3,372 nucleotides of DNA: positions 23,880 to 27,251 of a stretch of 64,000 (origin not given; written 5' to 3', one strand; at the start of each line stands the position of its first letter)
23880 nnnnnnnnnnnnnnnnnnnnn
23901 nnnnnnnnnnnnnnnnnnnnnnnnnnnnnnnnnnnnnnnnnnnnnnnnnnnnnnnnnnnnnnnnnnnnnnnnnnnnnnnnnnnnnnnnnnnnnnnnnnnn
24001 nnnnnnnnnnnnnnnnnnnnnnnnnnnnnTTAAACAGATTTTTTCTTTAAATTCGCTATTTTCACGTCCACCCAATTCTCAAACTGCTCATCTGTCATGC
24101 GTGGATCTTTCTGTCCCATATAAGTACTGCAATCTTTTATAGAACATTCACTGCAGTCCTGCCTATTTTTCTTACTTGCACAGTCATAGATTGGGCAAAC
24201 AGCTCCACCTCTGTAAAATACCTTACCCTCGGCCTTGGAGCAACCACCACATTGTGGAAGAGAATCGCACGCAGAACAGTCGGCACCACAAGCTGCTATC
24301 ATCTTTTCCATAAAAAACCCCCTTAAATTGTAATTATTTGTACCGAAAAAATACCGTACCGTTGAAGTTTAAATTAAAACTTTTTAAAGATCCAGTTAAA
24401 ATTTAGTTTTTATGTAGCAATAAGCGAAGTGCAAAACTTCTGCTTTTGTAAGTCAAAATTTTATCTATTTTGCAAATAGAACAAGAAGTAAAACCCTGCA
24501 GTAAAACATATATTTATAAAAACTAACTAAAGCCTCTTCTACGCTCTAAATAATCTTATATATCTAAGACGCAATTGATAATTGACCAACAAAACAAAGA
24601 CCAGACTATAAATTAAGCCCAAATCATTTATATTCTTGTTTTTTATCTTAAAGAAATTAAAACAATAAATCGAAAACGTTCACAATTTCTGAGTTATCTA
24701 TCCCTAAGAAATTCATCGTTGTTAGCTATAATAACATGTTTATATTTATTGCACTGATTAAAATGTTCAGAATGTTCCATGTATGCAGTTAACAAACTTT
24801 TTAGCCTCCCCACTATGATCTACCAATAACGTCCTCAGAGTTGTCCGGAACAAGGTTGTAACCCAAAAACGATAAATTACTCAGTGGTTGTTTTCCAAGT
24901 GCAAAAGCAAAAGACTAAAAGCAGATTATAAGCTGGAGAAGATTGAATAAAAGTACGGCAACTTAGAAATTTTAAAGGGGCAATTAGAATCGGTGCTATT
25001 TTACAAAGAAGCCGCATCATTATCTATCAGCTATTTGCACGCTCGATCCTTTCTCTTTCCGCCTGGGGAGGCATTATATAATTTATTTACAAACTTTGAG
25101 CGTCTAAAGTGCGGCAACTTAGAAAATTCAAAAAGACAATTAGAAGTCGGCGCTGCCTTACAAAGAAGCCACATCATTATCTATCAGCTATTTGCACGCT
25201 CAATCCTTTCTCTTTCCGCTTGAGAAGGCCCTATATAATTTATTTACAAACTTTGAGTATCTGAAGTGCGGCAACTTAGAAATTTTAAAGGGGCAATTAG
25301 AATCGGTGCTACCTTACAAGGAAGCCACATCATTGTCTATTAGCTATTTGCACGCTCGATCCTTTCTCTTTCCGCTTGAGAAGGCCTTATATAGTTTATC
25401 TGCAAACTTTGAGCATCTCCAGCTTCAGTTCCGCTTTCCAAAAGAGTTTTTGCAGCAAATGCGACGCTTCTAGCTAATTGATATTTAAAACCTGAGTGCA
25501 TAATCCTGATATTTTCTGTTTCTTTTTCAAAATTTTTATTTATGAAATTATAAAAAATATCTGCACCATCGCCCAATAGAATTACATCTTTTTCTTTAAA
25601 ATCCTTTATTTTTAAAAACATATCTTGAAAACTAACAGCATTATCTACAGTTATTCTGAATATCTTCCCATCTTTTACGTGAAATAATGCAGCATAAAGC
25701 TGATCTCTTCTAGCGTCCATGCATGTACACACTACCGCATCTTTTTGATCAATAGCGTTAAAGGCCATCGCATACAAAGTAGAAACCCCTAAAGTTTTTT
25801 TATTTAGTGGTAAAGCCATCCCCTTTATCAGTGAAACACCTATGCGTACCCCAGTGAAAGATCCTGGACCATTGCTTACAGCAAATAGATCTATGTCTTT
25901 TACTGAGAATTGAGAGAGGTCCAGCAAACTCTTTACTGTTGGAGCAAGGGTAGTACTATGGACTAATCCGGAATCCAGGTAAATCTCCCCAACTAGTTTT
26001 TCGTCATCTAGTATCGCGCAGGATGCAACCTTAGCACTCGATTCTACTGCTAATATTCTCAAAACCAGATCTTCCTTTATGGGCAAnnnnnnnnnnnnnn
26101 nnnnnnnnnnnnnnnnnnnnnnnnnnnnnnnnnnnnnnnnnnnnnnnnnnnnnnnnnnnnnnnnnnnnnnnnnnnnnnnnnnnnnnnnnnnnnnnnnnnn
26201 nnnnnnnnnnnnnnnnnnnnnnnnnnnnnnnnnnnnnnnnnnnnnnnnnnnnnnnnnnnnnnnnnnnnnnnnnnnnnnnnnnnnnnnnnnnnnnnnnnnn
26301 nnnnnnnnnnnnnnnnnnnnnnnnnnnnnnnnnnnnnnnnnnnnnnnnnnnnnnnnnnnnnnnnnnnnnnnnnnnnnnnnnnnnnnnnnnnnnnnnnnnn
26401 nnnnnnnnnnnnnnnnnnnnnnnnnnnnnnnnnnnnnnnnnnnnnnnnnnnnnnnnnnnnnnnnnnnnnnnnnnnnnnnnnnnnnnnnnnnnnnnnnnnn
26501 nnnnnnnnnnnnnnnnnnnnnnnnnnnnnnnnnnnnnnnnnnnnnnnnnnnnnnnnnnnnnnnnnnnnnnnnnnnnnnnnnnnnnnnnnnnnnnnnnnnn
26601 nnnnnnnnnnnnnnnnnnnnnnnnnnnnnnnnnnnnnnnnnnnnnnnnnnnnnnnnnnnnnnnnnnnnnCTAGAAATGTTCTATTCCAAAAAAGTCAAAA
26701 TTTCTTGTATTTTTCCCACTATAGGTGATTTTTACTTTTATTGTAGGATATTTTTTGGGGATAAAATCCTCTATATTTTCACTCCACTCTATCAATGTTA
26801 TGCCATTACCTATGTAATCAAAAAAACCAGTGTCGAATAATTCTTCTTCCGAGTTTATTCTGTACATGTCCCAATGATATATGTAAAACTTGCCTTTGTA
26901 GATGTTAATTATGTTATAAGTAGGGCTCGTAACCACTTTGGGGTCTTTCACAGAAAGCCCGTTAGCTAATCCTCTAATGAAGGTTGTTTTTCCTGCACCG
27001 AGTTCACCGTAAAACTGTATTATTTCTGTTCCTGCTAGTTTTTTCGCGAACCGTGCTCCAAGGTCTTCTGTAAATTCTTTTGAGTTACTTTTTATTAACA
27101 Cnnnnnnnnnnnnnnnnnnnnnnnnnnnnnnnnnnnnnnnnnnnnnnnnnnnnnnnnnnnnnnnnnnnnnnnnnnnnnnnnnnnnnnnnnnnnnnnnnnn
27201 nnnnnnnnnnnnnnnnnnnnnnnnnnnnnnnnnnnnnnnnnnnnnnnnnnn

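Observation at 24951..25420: The tsaB stop codon and last ~26 codons lie inside a 3 x 156 bp tandem array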

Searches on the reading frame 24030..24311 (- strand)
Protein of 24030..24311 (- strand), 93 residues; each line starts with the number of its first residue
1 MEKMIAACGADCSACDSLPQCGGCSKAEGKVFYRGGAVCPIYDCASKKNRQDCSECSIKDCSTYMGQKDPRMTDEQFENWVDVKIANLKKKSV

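Call 10: search_protein_families(library=ncbifam, proteins=[window:24030-24311:-])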
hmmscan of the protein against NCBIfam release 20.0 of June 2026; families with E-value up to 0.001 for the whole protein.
window:24030-24311:- (93 aa): 0 families

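Call 60: find_encoding_contigs(protein=window:24030-24311:-, flank=4000, max_places=10)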
Protein window:24030-24311:- (93 aa): 6 contigs read that carry it; 3 places shown.
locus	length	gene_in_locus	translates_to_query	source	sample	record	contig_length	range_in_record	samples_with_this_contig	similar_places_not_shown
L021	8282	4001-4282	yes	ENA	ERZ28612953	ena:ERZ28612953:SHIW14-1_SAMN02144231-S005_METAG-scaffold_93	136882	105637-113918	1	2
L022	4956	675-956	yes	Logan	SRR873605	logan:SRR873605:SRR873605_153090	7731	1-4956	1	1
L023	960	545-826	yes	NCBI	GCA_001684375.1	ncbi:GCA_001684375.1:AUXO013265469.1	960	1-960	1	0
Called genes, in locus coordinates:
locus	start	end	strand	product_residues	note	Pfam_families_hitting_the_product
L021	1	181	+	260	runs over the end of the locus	PF04542:Sigma70_r2, PF04539:Sigma70_r3 (weak), PF08281:Sigma70_r4_2 (weak), PF04545:Sigma70_r4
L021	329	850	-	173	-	PF00293:NUDIX, PF14815:NUDIX_4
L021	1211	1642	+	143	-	PF02367:TsaE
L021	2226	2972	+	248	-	PF00814:TsaD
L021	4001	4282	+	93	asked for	PF12675:DUF3795 (faint)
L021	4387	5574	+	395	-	PF00933:Glyco_hydro_3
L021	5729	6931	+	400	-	PF00009:GTP_EFTU, PF03144:GTP_EFTU_D2, PF03143:GTP_EFTU_D3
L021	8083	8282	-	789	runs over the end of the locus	PF19732:SpoIIE_N, PF07228:SpoIIE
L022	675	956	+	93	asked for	PF12675:DUF3795 (faint)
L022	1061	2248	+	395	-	PF00933:Glyco_hydro_3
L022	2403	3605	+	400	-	PF00009:GTP_EFTU, PF03144:GTP_EFTU_D2, PF03143:GTP_EFTU_D3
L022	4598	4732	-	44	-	-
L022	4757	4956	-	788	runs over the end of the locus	PF19732:SpoIIE_N, PF07228:SpoIIE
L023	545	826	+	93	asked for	PF12675:DUF3795 (faint)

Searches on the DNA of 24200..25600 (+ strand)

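Call 68: search_rna_families(source=window, start=24200, end=25600, threshold=evalue, max_evalue=1)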
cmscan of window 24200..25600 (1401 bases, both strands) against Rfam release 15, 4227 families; matches with E-value up to 1: 0.
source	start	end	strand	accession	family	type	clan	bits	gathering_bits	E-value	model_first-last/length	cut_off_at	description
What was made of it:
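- On Known structured RNA or intrinsic terminator: Rfam gave none at E<=1 (call 68).
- Rfam gave no hit at E<=1 (call 68). No Rfam hit at E<=1 (call 68).
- Tried and rejected: Rfam at E<=1 on the array found nothing (call 68).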

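Call 69: search_dna_similar(query=window:24900-25460:+, collection=plasmids, mode=distant, max_rows=5)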
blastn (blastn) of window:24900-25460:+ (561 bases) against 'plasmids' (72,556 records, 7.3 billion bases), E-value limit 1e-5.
No match.

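Call 70: search_dna_similar(query=window:24900-25460:+, collection=phages, mode=distant, max_rows=5)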
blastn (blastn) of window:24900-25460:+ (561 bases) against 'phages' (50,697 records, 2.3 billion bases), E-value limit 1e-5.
No match.
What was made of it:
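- Tried and rejected: Plasmid and phage BLAST gave no match (calls 69, 70).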

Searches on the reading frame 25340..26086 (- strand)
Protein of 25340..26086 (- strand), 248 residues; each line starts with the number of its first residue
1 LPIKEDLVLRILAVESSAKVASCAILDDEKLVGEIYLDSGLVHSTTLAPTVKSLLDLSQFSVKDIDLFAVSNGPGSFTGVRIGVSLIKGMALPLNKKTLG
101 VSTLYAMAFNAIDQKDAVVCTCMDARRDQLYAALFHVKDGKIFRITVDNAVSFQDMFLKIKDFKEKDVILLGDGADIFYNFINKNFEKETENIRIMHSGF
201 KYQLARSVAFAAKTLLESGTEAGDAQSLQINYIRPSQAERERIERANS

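Call 9: find_encoding_contigs(protein=window:25340-26086:-, flank=3000, max_places=6)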
Protein window:25340-26086:- (248 aa): 3 contigs read that carry it; 1 place shown.
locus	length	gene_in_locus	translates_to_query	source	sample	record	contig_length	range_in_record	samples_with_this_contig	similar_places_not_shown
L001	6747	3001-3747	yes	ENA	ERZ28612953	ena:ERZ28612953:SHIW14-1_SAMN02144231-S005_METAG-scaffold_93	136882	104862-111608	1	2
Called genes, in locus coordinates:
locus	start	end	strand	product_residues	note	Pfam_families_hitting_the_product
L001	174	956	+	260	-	PF04542:Sigma70_r2, PF04539:Sigma70_r3 (weak), PF08281:Sigma70_r4_2 (weak), PF04545:Sigma70_r4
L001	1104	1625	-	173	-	PF00293:NUDIX, PF14815:NUDIX_4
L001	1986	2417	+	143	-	PF02367:TsaE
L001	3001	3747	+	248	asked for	PF00814:TsaD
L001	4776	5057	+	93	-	PF12675:DUF3795 (faint)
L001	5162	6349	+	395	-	PF00933:Glyco_hydro_3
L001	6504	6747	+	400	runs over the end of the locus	PF00009:GTP_EFTU, PF03144:GTP_EFTU_D2, PF03143:GTP_EFTU_D3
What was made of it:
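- The source is a short-read metagenome scaffold (call 9).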

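Call 10: search_protein_families(library=ncbifam, proteins=[window:25340-26086:-])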
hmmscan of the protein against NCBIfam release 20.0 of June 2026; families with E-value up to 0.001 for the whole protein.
window:25340-26086:- (248 aa): 4 families
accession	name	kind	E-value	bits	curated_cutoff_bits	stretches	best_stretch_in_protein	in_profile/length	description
TIGR03725.1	T6A_YeaZ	equivalog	3.3e-42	144.9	69.3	1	11-233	1-211/212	tRNA (adenosine(37)-N6)-threonylcarbamoyltransferase complex dimerization subunit type 1 TsaB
TIGR03723.1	T6A_TsaD_YgjD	equivalog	2.1e-08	33.7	296.1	1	43-112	49-118/314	tRNA (adenosine(37)-N6)-threonylcarbamoyltransferase complex transferase subunit TsaD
TIGR00329.1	gcp_kae1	subfamily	3.8e-06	26.4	207.8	1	42-111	47-116/305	tRNA (adenosine(37)-N6)-threonylcarbamoyltransferase complex transferase subunit TsaD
TIGR03722.2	arch_KAE1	equivalog_domain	5.1e-06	25.8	375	1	42-103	45-106/323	KEOPS complex N(6)-L-threonylcarbamoyladenine synthase Kae1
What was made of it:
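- Checked: tsaB is 25340..26086 on the minus strand (TIGR03725 TsaB, E 3e-42, call 10).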

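Call 11: find_homologous_proteins(query=window:25340-26086:-, max_evalue=1e-10)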
Query window:25340-26086:- (248 aa): 6423 proteins with E <= 1e-10 among 7070 candidates; the best 120 are listed.
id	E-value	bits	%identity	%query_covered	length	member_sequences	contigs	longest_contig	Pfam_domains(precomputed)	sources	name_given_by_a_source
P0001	8.7e-148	508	98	97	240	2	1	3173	PF00814.32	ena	-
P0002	1.2e-117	409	80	97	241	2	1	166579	PF00814.32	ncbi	-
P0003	2.3e-93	330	65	94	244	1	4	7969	PF00814.32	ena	-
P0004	2.5e-91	323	63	93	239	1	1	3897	PF00814.32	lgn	-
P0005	6.6e-91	322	62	93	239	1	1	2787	PF00814.32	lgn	-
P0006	4.5e-88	313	61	93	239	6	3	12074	PF00814.32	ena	-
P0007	2.0e-82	294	60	93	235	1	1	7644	PF00814.32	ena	-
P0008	1.2e-80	288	57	94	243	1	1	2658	PF00814.32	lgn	-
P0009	1.3e-77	278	55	95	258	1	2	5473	PF00814.32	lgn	-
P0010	7.5e-72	260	50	96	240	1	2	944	PF00814.32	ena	-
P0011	3.4e-70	254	51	94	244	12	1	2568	PF00814.32,PF18277.7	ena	-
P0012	1.6e-68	249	51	94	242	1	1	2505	PF00814.32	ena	-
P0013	5.0e-60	221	48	96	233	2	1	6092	PF00814.32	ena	-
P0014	3.4e-59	218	49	96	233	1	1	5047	PF00814.32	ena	-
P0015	7.4e-59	217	49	96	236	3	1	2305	PF00814.32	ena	-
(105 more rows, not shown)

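Call 12: find_encoding_contigs(protein=P0001, flank=3000, max_places=4)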
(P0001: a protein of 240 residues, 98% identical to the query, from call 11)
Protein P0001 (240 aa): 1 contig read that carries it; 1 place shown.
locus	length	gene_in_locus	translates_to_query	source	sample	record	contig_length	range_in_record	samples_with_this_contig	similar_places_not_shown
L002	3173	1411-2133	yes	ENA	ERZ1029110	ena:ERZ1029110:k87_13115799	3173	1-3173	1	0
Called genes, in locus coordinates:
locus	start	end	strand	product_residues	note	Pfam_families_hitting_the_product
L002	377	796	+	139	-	PF02367:TsaE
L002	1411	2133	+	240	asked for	PF00814:TsaD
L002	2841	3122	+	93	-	PF12675:DUF3795 (faint)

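Call 13: find_encoding_contigs(protein=P0002, flank=10000, max_places=4)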
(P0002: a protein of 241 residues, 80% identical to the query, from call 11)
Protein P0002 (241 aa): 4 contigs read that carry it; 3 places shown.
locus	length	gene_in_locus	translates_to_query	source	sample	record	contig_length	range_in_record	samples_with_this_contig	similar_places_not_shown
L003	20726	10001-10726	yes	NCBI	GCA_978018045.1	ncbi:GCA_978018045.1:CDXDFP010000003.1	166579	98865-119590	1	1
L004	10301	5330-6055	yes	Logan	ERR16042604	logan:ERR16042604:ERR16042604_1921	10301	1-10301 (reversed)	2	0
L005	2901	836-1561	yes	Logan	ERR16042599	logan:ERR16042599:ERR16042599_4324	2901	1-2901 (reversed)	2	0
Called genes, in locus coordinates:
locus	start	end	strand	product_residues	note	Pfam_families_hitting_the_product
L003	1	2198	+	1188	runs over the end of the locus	PF02463:SMC_N, PF13304:AAA_21 (faint), PF13476:AAA_23, PF13555:AAA_29 (faint), PF06470:SMC_hinge, PF02463:SMC_N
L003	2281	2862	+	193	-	-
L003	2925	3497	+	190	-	-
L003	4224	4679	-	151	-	-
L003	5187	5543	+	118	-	-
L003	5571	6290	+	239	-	-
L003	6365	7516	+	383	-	-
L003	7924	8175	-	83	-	-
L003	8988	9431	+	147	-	PF02367:TsaE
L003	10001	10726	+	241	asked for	PF00814:TsaD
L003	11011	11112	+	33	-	-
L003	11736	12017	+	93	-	PF12675:DUF3795 (faint)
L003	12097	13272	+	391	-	PF00933:Glyco_hydro_3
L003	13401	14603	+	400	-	PF00009:GTP_EFTU, PF03144:GTP_EFTU_D2, PF03143:GTP_EFTU_D3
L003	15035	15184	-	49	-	PF01235:Na_Ala_symp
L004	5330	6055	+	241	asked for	PF00814:TsaD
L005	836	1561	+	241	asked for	PF00814:TsaD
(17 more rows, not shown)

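Call 14: find_encoding_contigs(protein=P0003, flank=5000, max_places=4)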
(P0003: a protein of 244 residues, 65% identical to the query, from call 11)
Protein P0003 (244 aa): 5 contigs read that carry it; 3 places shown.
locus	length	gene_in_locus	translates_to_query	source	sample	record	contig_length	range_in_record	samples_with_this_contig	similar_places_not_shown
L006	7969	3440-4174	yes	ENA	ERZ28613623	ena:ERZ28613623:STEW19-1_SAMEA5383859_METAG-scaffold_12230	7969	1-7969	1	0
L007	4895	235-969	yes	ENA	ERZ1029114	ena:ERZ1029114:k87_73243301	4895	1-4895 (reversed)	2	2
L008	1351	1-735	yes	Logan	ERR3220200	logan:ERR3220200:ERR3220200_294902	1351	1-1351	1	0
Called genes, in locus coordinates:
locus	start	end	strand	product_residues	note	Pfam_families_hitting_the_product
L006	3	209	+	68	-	?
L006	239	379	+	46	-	-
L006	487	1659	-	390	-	PF06898:YqfD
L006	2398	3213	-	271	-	-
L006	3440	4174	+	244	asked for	PF00814:TsaD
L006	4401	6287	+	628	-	PF00004:AAA (weak)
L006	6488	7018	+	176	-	PF00466:Ribosomal_L10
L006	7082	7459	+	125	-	PF16320:Ribosomal_L12_N, PF00542:Ribosomal_L12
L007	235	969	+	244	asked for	PF00814:TsaD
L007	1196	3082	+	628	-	PF00004:AAA (weak)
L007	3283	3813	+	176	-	PF00466:Ribosomal_L10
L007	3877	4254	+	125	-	PF16320:Ribosomal_L12_N, PF00542:Ribosomal_L12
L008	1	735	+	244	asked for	PF00814:TsaD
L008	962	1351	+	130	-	?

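Call 19: find_related_loci(query=window:25340-26086:-, collection=genome_contigs, flank=10000)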
Query window:25340-26086:- (248 aa) in genome_contigs; peptide patterns used: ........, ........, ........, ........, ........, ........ (x = any residue, [..] = any of these).
187 stretches matched a pattern; 1 encode a relative of the query (tblastn E <= 1e-3); 1 distinct loci.
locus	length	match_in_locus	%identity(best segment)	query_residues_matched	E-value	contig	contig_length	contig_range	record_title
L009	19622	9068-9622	30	7-185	9e-19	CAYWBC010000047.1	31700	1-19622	MAG TPA_asm: uncultured Bacteroidales bacterium isolate binchicken_co129_395 genome assembly, contig: NODE_3676_length_3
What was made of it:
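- Tried and rejected: The GTDB representative genome scan with TsaB found only an unrelated Bacteroidales hit (call 19).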

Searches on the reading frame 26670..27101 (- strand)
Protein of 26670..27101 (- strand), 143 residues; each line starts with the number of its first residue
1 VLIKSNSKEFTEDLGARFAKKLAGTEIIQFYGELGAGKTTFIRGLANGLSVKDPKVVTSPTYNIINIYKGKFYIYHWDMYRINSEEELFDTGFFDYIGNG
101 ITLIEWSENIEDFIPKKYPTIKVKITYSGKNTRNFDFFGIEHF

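Call 10: search_protein_families(library=ncbifam, proteins=[window:26670-27101:-])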
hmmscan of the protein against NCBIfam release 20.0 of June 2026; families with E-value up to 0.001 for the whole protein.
window:26670-27101:- (143 aa): 2 families
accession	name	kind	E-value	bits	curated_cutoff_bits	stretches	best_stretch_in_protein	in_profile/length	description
TIGR00150.1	T6A_YjeE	equivalog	8.5e-32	109.8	60.1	1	9-132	6-129/135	tRNA (adenosine(37)-N6)-threonylcarbamoyltransferase complex ATPase subunit type 1 TsaE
NF007931.0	PRK10646.1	equivalog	2.8e-23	82.6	246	1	7-130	10-131/153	tRNA (adenosine(37)-N6)-threonylcarbamoyltransferase complex ATPase subunit type 1 TsaE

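Call 59: find_encoding_contigs(protein=window:26670-27101:-, flank=4000, max_places=10)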
Protein window:26670-27101:- (143 aa): 7 contigs read that carry it; 5 places shown.
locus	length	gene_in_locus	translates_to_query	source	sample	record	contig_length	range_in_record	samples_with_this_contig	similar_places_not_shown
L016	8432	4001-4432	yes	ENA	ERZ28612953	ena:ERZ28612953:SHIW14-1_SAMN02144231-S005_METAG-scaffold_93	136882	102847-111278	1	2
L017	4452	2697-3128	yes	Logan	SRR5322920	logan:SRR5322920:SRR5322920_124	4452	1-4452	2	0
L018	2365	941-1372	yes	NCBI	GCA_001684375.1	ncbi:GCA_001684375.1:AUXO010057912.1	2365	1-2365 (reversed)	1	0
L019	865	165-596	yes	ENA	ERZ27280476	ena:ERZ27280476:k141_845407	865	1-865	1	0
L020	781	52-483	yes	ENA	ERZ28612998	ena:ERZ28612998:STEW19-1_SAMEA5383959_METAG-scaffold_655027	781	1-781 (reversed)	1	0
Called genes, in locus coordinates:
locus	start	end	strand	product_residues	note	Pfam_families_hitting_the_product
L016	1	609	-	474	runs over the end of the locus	PF00497:SBP_bac_3, PF12974:Phosphonate-bd, PF00528:BPD_transp_1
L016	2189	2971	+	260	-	PF04542:Sigma70_r2, PF04539:Sigma70_r3 (weak), PF08281:Sigma70_r4_2 (weak), PF04545:Sigma70_r4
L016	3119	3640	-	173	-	PF00293:NUDIX, PF14815:NUDIX_4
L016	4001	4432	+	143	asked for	PF02367:TsaE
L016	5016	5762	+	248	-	PF00814:TsaD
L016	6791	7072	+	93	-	PF12675:DUF3795 (faint)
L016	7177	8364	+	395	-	PF00933:Glyco_hydro_3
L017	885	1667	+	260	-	PF04542:Sigma70_r2, PF04539:Sigma70_r3 (weak), PF08281:Sigma70_r4_2 (weak), PF04545:Sigma70_r4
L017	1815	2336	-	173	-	PF00293:NUDIX, PF14815:NUDIX_4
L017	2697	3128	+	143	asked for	PF02367:TsaE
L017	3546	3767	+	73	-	-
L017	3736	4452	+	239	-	?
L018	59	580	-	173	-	PF00293:NUDIX, PF14815:NUDIX_4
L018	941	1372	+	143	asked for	PF02367:TsaE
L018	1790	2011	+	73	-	-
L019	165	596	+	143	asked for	PF02367:TsaE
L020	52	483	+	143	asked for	PF02367:TsaE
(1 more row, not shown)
